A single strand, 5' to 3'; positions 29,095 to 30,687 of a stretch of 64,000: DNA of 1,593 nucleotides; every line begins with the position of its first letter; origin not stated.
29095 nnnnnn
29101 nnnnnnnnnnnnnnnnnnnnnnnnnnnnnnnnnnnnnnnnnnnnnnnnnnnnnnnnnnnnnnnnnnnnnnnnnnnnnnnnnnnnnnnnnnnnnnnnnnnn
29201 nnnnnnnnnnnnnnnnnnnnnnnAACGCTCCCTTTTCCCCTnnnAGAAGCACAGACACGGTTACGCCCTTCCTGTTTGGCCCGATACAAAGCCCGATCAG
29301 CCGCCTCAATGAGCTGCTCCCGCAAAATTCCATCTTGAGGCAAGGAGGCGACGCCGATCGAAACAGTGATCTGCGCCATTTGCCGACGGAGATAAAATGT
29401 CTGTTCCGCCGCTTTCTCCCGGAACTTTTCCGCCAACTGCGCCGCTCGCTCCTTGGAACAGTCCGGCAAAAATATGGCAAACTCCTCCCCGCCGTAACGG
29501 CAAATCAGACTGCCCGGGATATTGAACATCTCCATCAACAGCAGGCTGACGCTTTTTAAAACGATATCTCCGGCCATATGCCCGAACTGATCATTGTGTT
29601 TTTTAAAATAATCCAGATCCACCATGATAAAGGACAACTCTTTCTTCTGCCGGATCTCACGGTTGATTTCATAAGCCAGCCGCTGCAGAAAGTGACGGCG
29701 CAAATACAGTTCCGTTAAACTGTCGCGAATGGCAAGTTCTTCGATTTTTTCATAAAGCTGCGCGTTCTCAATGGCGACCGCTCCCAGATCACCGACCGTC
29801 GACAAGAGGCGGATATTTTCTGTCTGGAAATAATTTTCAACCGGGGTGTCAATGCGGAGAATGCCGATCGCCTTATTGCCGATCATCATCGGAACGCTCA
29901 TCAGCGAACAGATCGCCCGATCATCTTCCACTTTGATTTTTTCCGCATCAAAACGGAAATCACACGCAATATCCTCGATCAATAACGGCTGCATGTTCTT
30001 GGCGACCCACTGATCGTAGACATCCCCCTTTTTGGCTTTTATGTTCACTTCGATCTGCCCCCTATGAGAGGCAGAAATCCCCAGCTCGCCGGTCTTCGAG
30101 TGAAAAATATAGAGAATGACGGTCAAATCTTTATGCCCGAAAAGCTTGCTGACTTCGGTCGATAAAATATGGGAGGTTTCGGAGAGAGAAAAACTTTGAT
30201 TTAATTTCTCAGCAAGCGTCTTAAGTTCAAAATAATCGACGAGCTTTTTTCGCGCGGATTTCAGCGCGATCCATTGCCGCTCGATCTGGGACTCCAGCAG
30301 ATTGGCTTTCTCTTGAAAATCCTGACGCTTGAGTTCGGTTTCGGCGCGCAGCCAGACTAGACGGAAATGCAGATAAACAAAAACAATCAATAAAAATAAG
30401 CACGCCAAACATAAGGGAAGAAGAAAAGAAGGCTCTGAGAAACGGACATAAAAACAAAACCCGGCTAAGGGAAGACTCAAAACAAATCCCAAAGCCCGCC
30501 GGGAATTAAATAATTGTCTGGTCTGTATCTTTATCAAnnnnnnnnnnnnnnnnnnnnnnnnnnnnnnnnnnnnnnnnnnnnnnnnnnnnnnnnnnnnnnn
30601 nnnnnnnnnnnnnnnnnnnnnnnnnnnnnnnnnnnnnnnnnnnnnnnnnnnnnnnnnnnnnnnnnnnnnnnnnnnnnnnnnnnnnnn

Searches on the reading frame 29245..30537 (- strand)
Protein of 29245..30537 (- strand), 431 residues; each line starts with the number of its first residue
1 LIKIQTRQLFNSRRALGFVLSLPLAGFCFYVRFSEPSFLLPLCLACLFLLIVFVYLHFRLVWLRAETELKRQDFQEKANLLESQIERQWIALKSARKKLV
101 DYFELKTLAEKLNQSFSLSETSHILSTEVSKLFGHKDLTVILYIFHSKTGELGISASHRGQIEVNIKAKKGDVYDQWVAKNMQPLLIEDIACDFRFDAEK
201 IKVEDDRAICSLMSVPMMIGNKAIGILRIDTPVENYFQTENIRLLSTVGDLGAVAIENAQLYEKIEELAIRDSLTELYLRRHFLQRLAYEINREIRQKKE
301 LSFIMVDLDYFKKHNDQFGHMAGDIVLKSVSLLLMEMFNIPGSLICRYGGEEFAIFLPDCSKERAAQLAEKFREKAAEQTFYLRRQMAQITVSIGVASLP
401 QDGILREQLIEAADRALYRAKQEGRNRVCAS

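Call 57: search_protein_families(library=pfam, max_evalue=0.001, proteins=[window:29245-30537:-])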
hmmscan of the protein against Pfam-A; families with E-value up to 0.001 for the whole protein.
window:29245-30537:- (431 aa): 4 families
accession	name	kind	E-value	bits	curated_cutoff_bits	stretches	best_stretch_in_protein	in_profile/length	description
PF00990.26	GGDEF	-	2e-43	148.4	23.8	1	269-427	1-161/161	Diguanylate cyclase, GGDEF domain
PF13185.12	GAF_2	-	4.1e-08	33.9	28.6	1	156-257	36-136/136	GAF domain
PF01590.32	GAF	-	9.8e-08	33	22.4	1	118-256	2-133/133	GAF domain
PF13492.12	GAF_3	-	0.00045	21.1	27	1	211-258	82-129/129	GAF domain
